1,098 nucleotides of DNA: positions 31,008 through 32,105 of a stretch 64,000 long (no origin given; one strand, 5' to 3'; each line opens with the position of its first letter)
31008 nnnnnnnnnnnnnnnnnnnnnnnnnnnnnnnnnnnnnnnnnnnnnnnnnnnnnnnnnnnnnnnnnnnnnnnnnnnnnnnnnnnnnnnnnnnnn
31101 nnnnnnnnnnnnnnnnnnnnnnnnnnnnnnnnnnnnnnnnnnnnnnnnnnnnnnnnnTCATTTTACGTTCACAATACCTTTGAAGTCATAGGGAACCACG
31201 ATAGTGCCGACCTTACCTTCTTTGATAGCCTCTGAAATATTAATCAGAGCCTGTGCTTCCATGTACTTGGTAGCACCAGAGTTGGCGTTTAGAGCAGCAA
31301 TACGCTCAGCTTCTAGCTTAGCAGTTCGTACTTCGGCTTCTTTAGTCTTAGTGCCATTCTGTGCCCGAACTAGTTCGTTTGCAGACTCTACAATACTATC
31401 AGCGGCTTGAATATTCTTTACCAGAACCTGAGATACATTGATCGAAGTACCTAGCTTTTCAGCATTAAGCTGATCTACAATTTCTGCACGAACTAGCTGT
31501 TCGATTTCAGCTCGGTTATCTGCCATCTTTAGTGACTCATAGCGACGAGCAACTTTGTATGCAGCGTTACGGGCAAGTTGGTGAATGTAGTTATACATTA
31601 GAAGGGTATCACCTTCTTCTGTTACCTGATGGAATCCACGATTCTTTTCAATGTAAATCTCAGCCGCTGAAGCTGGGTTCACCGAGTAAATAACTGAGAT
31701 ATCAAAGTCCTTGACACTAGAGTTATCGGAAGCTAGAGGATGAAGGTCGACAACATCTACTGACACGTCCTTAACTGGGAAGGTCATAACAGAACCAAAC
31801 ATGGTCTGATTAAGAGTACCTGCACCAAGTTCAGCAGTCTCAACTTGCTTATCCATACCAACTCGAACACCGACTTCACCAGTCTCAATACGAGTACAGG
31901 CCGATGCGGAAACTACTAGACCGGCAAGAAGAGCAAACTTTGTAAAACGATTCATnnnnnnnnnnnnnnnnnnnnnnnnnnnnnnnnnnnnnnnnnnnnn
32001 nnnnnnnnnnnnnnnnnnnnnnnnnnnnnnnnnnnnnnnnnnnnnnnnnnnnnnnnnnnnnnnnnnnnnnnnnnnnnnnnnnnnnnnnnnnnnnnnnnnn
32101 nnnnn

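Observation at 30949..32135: SPFH (band-7) lipoprotein with small membrane partners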

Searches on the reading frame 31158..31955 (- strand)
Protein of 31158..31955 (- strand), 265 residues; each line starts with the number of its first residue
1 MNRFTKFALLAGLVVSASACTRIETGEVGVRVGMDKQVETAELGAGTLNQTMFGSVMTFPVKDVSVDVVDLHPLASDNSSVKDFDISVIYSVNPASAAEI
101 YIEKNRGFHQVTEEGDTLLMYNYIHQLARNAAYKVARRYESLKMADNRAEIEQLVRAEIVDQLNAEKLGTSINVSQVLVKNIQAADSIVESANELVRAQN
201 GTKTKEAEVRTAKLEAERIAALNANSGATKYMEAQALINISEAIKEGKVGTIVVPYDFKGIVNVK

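Call 3: search_protein_families(library=pfam, proteins=[window:31158-31955:-], max_evalue=1)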
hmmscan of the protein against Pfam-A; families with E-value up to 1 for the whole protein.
window:31158-31955:- (265 aa): 1 family
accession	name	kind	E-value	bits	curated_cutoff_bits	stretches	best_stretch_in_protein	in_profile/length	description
PF01145.31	Band_7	-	8.3e-15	55.7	23.6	1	22-216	2-176/176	SPFH domain / Band 7 family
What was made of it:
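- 31158..31955 (-): SPFH (Band 7) lipoprotein, 265 aa. Layout: signal peptide plus lipobox (1-20), SPFH1 (about 20-92), SPFH2 (about 94-184), CC1 helix 186-224, CC2 helix 228-246, and a conserved C-terminal tail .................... Pfam PF01145 E=8.3e-15, 55.7 bits vs 23.6 (call 3).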

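Call 4: search_protein_families(library=phrogs, proteins=[window:31158-31955:-], max_evalue=0.01)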
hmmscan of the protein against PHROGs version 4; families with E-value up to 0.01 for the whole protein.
window:31158-31955:- (265 aa): 1 family
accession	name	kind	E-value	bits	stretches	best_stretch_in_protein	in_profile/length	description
phrog_200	-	other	8.8e-32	111.6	1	4-236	84-310/379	lipoprotein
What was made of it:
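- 31158..31955 (-): PHROG 200 'lipoprotein' E=8.8e-32 (call 4).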

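Call 6: search_dna_similar(query=window:31158-31955:-, collection=phages, mode=protein, max_rows=40)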
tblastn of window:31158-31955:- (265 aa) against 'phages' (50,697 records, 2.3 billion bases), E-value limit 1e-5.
Records with a match: 36; places in all: 36; records where one place covers at least 80% of the query: 30.
Best place of each record, by identity: <60% 36.
By first word of the organism name: Acinetobacter 26; Synechococcus 4; Erwinia 4; Tegunavirus 1; Burkholderia 1.
By host as written in the record: Acinetobacter baumannii 13; Acinetobacter baumannii YMC13/03/R2096 2; - 2; Acinetobacter pittii ABC38 2; Synechoccus sp. 2; Erwinia amylovora 1/79 2; Erwinia amylovora CFBP 1430 2; Synechococcus elongatus PCC 7942 = FACHB-805 1; and 10 more.
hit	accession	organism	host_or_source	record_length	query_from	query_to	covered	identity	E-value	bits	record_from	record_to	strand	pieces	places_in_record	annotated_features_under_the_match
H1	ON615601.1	Synechococcus phage BUCT-ZZ01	Synechococcus elongatus PCC 7942 = ...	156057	20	255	89%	48.5%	4e-67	230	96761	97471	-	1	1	hypothetical protein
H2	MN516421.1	Acinetobacter phage Bphi-R2919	Acinetobacter baumannii YMC18/02/R2919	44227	20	265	93%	30.8%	8e-26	111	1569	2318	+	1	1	hypothetical protein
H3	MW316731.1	Acinetobacter phage Mithridates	Acinetobacter baumannii strain LUH 5533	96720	20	246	86%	31.6%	9e-26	111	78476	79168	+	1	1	hypothetical protein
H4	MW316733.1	Acinetobacter phage Bestia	Acinetobacter baumannii strain KZ-1098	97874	20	246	86%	31.6%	9e-26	111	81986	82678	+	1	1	hypothetical protein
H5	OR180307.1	Acinetobacter phage P577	Acinetobacter baumannii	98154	20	246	86%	31.6%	9e-26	111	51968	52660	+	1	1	hypothetical protein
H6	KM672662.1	Acinetobacter phage YMC13/03/R2096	Acinetobacter baumannii YMC13/03/R2096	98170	20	246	86%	31.6%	9e-26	111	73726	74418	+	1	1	hypothetical protein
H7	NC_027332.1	Acinetobacter phage YMC13/03/R2096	Acinetobacter baumannii YMC13/03/R2096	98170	20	246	86%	31.6%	9e-26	111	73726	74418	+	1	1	hypothetical protein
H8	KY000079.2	Acinetobacter phage AM24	Acinetobacter baumannii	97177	20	246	86%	31.2%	2e-25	110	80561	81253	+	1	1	hypothetical protein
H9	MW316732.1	Acinetobacter phage Herod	Acinetobacter baumannii strain KZ-1096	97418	20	246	86%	30.8%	8e-25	108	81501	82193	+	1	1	SPFH domain band 7 family protein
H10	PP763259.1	Acinetobacter phage Ab15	Acinetobacter baumannii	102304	20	246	86%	30.8%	8e-25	108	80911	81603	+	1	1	lipoprotein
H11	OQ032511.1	Acinetobacter phage nACB1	Acinetobacter beijerinckii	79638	21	265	92%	28.2%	2e-17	87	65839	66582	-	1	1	hypothetical protein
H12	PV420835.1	Acinetobacter phage phiAB441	Acinetobacter baumannii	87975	20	261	91%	28.2%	6e-23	103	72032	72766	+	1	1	lipoprotein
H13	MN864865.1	Acinetobacter phage vB_AbaM_PhT2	Acinetobacter baumannii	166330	28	264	89%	28.5%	7e-21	97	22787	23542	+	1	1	hypothetical protein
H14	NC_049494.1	Acinetobacter phage vB_AbaM_PhT2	Acinetobacter baumannii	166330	28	264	89%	28.5%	7e-21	97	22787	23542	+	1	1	hypothetical protein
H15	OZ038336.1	Acinetobacter phage vB_AbaM_PhT2-v2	-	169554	28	264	89%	28.5%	7e-21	97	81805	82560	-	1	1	lipoprotein | hypothetical protein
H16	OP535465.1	Synechococcus phage S-CREM1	Synechococcus sp. CB0101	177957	21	254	88%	28.6%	3e-19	93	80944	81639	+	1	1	SPFH domain-containing protein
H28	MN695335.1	Synechococcus phage B23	Synechoccus sp.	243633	21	224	77%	30.4%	2e-20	96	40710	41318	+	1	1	hypothetical protein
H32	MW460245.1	Burkholderia phage BCSR5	Burkholderia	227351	20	233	81%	24.4%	6e-8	59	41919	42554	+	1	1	hypothetical protein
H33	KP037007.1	Erwinia phage phiEa2809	Erwinia amylovora 1/79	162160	20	209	72%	27.5%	2e-8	60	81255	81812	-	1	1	SPFH domain band 7 family protein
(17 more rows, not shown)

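Call 9: get_annotated_region(hit=H1, flank=4000)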
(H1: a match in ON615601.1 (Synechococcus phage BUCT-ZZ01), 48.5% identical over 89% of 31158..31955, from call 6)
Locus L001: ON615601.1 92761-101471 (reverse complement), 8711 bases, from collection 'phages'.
description: Synechococcus phage BUCT-ZZ01, complete genome.
organism: Synechococcus phage BUCT-ZZ01 (NCBI taxid 2951202)
taxonomy: Viruses; Duplodnaviria; Heunggongvirae; Uroviricota; Caudoviricetes; Kyanoviridae
host: Synechococcus elongatus PCC 7942 = FACHB-805; source: lake; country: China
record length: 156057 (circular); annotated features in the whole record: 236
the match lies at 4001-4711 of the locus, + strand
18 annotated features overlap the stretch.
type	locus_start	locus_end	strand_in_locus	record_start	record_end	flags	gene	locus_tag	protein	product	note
CDS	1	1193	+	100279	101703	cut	-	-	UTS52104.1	nicotinamide phosphoribosyltransferase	-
CDS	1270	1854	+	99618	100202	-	-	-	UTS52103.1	hypothetical protein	-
CDS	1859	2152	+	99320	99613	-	-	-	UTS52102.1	hypothetical protein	-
CDS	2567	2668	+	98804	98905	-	-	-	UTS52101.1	hypothetical protein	-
CDS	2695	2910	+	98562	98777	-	-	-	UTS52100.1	hypothetical protein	-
CDS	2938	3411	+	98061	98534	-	-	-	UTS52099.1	hypothetical protein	-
CDS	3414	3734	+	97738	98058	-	-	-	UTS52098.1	hypothetical protein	-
CDS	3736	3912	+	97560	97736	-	-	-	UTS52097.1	hypothetical protein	-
CDS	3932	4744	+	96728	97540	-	-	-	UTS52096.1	hypothetical protein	-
CDS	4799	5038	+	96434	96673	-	-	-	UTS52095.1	hypothetical protein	-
CDS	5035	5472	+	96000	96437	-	-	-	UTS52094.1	hypothetical protein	-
CDS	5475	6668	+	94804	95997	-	-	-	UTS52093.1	hypothetical protein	-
CDS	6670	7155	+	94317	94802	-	-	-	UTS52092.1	hypothetical protein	-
CDS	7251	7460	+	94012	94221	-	-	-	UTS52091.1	hypothetical protein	-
CDS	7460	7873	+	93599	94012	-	-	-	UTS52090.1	hypothetical protein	-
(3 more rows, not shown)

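Call 10: get_annotated_region(hit=H3, flank=2500)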
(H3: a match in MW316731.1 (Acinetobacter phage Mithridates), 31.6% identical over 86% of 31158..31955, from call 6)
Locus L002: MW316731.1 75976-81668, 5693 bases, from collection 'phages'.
description: Acinetobacter phage Mithridates, complete genome.
organism: Acinetobacter phage Mithridates (NCBI taxid 2801403)
taxonomy: Viruses; Duplodnaviria; Heunggongvirae; Uroviricota; Caudoviricetes
host: Acinetobacter baumannii strain LUH 5533; source: sewage water; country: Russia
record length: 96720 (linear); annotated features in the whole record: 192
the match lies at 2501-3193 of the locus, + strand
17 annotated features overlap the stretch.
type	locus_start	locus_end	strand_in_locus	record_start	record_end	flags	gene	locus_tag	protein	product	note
CDS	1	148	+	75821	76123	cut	-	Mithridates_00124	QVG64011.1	hypothetical protein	-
CDS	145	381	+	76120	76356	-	-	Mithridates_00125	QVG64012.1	hypothetical protein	-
CDS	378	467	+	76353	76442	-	-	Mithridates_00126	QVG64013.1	hypothetical protein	-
CDS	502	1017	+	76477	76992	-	-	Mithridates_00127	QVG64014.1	hypothetical protein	-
CDS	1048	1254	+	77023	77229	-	-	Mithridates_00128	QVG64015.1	hypothetical protein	-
CDS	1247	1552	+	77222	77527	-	-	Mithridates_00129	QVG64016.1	hypothetical protein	-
CDS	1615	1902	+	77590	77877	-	-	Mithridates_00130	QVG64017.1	hypothetical protein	-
CDS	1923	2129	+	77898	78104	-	-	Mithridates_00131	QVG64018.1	hypothetical protein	-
CDS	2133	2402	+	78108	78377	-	-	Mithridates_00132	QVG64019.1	hypothetical protein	-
CDS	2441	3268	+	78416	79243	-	-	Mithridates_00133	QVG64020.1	hypothetical protein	-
CDS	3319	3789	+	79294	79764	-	-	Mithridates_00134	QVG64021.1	hypothetical protein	-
CDS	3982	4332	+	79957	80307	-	-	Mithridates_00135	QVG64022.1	hypothetical protein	-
CDS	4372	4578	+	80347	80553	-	-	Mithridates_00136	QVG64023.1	hypothetical protein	-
CDS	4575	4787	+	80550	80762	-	-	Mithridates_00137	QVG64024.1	hypothetical protein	-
CDS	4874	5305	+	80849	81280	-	-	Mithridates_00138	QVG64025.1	hypothetical protein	-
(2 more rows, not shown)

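Call 11: get_annotated_region(hit=H13, flank=2500)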
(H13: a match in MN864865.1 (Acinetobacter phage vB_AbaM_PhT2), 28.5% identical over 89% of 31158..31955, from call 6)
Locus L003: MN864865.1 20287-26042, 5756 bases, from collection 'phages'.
description: Acinetobacter phage vB_AbaM_PhT2, complete genome.
organism: Acinetobacter phage vB_AbaM_PhT2 (NCBI taxid 2690230)
taxonomy: Viruses; Duplodnaviria; Heunggongvirae; Uroviricota; Caudoviricetes; Straboviridae; Twarogvirinae; Hadassahvirus; Hadassahvirus pht2
host: Acinetobacter baumannii; source: wastewater treatment plants; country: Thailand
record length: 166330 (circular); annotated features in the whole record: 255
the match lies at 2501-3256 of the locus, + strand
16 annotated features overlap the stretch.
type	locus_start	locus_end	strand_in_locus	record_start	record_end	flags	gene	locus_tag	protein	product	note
CDS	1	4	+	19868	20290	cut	-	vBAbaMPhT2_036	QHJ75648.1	hypothetical protein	-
CDS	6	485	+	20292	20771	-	-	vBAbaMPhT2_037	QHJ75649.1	hypothetical protein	-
CDS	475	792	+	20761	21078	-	-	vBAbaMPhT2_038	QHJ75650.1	hypothetical protein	-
CDS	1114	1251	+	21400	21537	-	-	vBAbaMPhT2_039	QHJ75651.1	hypothetical protein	-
CDS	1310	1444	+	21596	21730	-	-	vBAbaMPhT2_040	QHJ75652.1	hypothetical protein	-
CDS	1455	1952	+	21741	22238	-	-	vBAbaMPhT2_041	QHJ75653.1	hypothetical protein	gp141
CDS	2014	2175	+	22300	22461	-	-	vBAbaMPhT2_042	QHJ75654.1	hypothetical protein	-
CDS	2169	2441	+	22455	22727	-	-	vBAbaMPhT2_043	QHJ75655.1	hypothetical protein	-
CDS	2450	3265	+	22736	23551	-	-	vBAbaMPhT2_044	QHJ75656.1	hypothetical protein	-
CDS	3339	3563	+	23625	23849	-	-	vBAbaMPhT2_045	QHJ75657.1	hypothetical protein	-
CDS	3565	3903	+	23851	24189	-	-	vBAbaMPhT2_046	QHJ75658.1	hypothetical protein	-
CDS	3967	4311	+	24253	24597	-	-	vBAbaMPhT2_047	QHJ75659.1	hypothetical protein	-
CDS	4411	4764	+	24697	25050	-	-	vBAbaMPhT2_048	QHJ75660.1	hypothetical protein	-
CDS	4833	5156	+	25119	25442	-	-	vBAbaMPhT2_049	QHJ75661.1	hypothetical protein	-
CDS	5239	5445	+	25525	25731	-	-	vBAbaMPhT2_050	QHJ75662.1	hypothetical protein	-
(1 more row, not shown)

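Call 14: search_protein_families(library=ncbifam, proteins=[window:31158-31955:-], max_evalue=1)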
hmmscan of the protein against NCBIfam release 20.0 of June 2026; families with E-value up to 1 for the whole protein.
window:31158-31955:- (265 aa): 1 family
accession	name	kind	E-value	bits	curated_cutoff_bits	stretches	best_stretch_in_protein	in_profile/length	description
NF038305.1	HpsJ_fam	subfamily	0.44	10.4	60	1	123-226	112-209/234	HpsJ family protein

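Call 15: search_protein_families(library=padloc, proteins=[window:31158-31955:-], max_evalue=1)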
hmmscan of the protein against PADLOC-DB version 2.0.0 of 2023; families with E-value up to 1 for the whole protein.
window:31158-31955:- (265 aa): 0 families
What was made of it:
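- On Known superinfection-exclusion or anti-phage defence proteins (Imm, Sp, Llp, Cor; PADLOC models): No hits in Pfam, PHROGs or PADLOC for any of the three proteins, apart from Band_7 and PHROG 200 (calls 3, 4, 15).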

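Call 16: search_solved_structures(query=window:31158-31955:-, max_evalue=1, show_alignments=2)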
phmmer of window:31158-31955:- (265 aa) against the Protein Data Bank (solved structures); distinct sequences matched with E-value up to 1: 0.
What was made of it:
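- Tried and rejected: Single-sequence search against PDB sequences: nothing (call 16).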

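Call 19: find_homologous_proteins(query=window:31158-31955:-, max_evalue=0.00001)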
Query window:31158-31955:- (265 aa): 4298 proteins with E <= 0.00001 among 5716 candidates; the best 120 are listed.
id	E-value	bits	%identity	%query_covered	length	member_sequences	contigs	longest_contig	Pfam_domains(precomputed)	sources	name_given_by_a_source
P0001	8.6e-153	525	95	100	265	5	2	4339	PF01145.32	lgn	-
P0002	8.2e-137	472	86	100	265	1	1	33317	PF01145.32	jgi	jgi:hypothetical protein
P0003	3.3e-136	470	86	100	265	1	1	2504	PF01145.32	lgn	-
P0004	8.3e-136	469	86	100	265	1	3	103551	PF01145.32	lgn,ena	-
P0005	1.5e-135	468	85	100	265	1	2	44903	PF01145.32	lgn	-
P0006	2.1e-135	468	85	100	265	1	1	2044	PF01145.32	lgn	-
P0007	1.1e-133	462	85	99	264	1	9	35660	PF01145.32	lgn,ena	-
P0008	1.2e-130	452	83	100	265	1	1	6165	PF01145.32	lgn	-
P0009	4.2e-127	440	80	98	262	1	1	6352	PF01145.32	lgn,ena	-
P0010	4.1e-126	437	78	99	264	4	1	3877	PF01145.32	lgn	-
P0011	1.9e-125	435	79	98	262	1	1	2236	PF01145.32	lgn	-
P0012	6.4e-125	433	76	100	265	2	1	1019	PF01145.32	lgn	-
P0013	7.7e-125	433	79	100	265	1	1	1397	PF01145.32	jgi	-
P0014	2.6e-124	431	77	100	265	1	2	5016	PF01145.32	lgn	-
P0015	2.9e-123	428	77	100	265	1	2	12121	PF01145.32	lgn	-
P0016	3.4e-123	428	76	100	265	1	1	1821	PF01145.32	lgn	-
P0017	6.1e-123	427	76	100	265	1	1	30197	PF01145.32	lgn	-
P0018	7.9e-123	427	77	100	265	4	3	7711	PF01145.32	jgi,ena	-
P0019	1.4e-122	426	76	100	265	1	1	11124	PF01145.32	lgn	-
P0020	1.7e-122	425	75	100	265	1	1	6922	PF01145.32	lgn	-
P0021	2.9e-122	425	77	100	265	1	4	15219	PF01145.32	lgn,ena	-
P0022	2.9e-122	425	76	100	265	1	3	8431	PF01145.32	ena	-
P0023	3.3e-122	424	77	100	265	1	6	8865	PF01145.32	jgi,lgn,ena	-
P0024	4.2e-122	424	76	100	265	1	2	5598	PF01145.32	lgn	-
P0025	8.2e-122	423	75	100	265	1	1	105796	PF01145.32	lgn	-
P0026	9.5e-122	423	75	100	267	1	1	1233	PF01145.32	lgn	-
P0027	1.1e-121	423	75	100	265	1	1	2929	PF01145.32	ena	-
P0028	1.1e-121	423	76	100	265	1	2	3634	PF01145.32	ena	-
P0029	1.4e-121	422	75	100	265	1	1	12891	PF01145.32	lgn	-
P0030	1.5e-121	422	75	100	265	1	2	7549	PF01145.32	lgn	-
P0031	1.5e-121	422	75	100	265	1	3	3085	PF01145.32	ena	-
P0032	1.8e-121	422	76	100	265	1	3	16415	PF01145.32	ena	-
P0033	2.0e-121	422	75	100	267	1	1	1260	PF01145.32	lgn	-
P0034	2.0e-121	422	75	100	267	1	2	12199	PF01145.32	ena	-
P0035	2.2e-121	422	75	100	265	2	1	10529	PF01145.32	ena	-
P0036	2.2e-121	422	75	100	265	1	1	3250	PF01145.32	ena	-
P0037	2.7e-121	421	75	100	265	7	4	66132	PF01145.32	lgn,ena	-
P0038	3.4e-121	421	75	100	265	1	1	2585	PF01145.32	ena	-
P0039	3.7e-121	421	75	100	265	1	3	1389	PF01145.32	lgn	-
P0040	4.0e-121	421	75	100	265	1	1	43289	PF01145.32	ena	-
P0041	4.5e-121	421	75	100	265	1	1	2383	PF01145.32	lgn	-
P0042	4.9e-121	421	75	100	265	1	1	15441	PF01145.32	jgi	jgi:SPFH domain / Band 7 family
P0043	5.0e-121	421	75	100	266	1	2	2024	PF01145.32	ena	-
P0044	5.4e-121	420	75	100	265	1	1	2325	PF01145.32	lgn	-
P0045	5.8e-121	420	74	100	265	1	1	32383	PF01145.32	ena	-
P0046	6.2e-121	420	76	100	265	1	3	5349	PF01145.32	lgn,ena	-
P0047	6.2e-121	420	74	100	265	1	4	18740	PF01145.32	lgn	-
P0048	6.8e-121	420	75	100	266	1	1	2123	PF01145.32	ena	-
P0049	6.8e-121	420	75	100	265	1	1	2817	PF01145.32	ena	-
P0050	9.3e-121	420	75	100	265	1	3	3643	PF01145.32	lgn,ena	-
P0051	9.3e-121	420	74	100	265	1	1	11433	PF01145.32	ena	-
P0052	1.1e-120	420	75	100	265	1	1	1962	PF01145.32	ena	-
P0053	1.1e-120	419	75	100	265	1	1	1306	PF01145.32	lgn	-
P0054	1.4e-120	419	75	100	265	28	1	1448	PF01145.32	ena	-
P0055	1.6e-120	419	75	99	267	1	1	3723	PF01145.32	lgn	-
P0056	1.8e-120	419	75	99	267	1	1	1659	PF01145.32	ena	-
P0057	2.2e-120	419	76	98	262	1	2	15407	PF01145.32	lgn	-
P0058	2.3e-120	418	75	100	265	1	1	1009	PF01145.32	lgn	-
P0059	2.6e-120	418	75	100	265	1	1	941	PF01145.32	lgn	-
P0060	3.6e-120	418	74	100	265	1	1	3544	PF01145.32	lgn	-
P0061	4.2e-120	418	76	100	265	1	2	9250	PF01145.32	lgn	-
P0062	4.3e-120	418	75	100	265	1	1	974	PF01145.32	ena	-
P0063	7.2e-120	417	74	100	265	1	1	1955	PF01145.32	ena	-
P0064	7.6e-120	417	74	100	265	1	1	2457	PF01145.32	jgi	-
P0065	7.7e-120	417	74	100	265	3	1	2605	PF01145.32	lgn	-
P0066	8.2e-120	417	75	100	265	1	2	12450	PF01145.32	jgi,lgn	jgi:hypothetical protein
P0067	9.7e-120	416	74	100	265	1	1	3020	PF01145.32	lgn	-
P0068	1.8e-119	416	75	100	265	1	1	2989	PF01145.32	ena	-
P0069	1.8e-119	416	74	100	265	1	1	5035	PF01145.32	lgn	-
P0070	1.9e-119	415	73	100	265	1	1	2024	PF01145.32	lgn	-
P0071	2.5e-119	415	75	100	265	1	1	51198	PF01145.32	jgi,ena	jgi:regulator of protease activity HflC (stomatin/prohibitin superfamily)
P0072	3.1e-119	415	75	100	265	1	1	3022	PF01145.32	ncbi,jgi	jgi:hypothetical protein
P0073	5.0e-119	414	75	100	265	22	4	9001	PF01145.32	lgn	-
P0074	5.3e-119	414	75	100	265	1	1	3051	PF01145.32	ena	-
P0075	5.3e-119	414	75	98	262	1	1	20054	PF01145.32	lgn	-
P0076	5.4e-119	414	74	100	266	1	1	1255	PF01145.32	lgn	-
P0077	6.0e-119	414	75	99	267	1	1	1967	PF01145.32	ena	-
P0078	6.0e-119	414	74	100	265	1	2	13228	PF01145.32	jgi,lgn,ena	jgi:regulator of protease activity HflC (stomatin/prohibitin superfamily)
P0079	6.2e-119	414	74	100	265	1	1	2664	PF01145.32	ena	-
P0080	6.8e-119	414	75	92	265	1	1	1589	PF01145.32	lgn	-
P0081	6.9e-119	414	74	100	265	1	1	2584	PF01145.32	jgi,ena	-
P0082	1.1e-118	413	76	100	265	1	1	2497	PF01145.32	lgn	-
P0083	1.1e-118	413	74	100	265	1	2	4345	PF01145.32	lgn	-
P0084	1.1e-118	413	74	100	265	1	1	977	PF01145.32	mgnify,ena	mgnify:FL=1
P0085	1.2e-118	413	74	100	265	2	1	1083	PF01145.32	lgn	-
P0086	1.2e-118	413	75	100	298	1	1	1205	PF01145.32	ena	-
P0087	1.3e-118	413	74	100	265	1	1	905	PF01145.32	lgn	-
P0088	1.4e-118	413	74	100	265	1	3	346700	PF01145.32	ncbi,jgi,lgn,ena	jgi:regulator of protease activity HflC (stomatin/prohibitin superfamily)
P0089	1.4e-118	413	75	100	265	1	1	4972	PF01145.32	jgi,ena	jgi:hypothetical protein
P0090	1.5e-118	413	74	100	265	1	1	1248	PF01145.32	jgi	jgi:regulator of protease activity HflC (stomatin/prohibitin superfamily)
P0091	1.7e-118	412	74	100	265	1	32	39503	PF01145.32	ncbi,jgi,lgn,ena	jgi:regulator of protease activity HflC (stomatin/prohibitin superfamily)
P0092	1.8e-118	412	74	100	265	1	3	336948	PF01145.32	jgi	jgi:hypothetical protein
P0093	2.3e-118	412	73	100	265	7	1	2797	PF01145.32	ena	-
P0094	2.7e-118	412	74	100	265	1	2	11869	PF01145.32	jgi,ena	jgi:hypothetical protein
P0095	3.0e-118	412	75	99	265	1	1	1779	PF01145.32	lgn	-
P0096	3.1e-118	412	74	100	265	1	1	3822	PF01145.32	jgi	jgi:regulator of protease activity HflC (stomatin/prohibitin superfamily)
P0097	3.4e-118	411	75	100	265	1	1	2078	PF01145.32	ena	-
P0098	3.5e-118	411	74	100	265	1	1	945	PF01145.32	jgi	jgi:regulator of protease activity HflC (stomatin/prohibitin superfamily)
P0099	3.6e-118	411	74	100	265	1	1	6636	PF01145.32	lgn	-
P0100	4.3e-118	411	74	100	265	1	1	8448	PF01145.32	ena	-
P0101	4.5e-118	411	74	100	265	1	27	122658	PF01145.32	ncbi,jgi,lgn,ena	jgi:regulator of protease activity HflC (stomatin/prohibitin superfamily)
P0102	4.9e-118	411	74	100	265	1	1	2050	PF01145.32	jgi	jgi:regulator of protease activity HflC (stomatin/prohibitin superfamily)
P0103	5.3e-118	411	74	100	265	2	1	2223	PF01145.32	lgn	-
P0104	5.9e-118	411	74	100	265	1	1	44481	PF01145.32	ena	-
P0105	6.1e-118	411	74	100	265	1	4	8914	PF01145.32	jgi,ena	jgi:regulator of protease activity HflC (stomatin/prohibitin superfamily)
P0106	6.8e-118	410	74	100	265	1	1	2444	PF01145.32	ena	-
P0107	7.7e-118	410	73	100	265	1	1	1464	PF01145.32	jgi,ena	jgi:regulator of protease activity HflC (stomatin/prohibitin superfamily)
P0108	7.7e-118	410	74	100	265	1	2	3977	PF01145.32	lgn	-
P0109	9.0e-118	410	74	100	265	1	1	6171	PF01145.32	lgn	-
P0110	9.4e-118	410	75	99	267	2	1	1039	PF01145.32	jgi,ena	jgi:hypothetical protein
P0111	9.4e-118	410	75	100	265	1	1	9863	PF01145.32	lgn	-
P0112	9.7e-118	410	74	100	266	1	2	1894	PF01145.32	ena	-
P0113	9.7e-118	410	74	100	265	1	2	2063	PF01145.32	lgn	-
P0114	1.0e-117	410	74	99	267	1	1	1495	PF01145.32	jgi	-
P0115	1.1e-117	410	74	99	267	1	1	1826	PF01145.32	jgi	jgi:regulator of protease activity HflC (stomatin/prohibitin superfamily)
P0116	1.2e-117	410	72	100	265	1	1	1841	PF01145.32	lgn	-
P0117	1.3e-117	409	74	99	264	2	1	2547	PF01145.32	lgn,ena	-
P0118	1.3e-117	409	74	100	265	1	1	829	PF01145.32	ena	-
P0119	1.3e-117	409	74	100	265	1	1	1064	PF01145.32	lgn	-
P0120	1.4e-117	409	74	100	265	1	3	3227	PF01145.32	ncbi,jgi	jgi:regulator of protease activity HflC (stomatin/prohibitin superfamily)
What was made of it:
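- Some sources label homologs 'regulator of protease activity HflC' (call 19).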
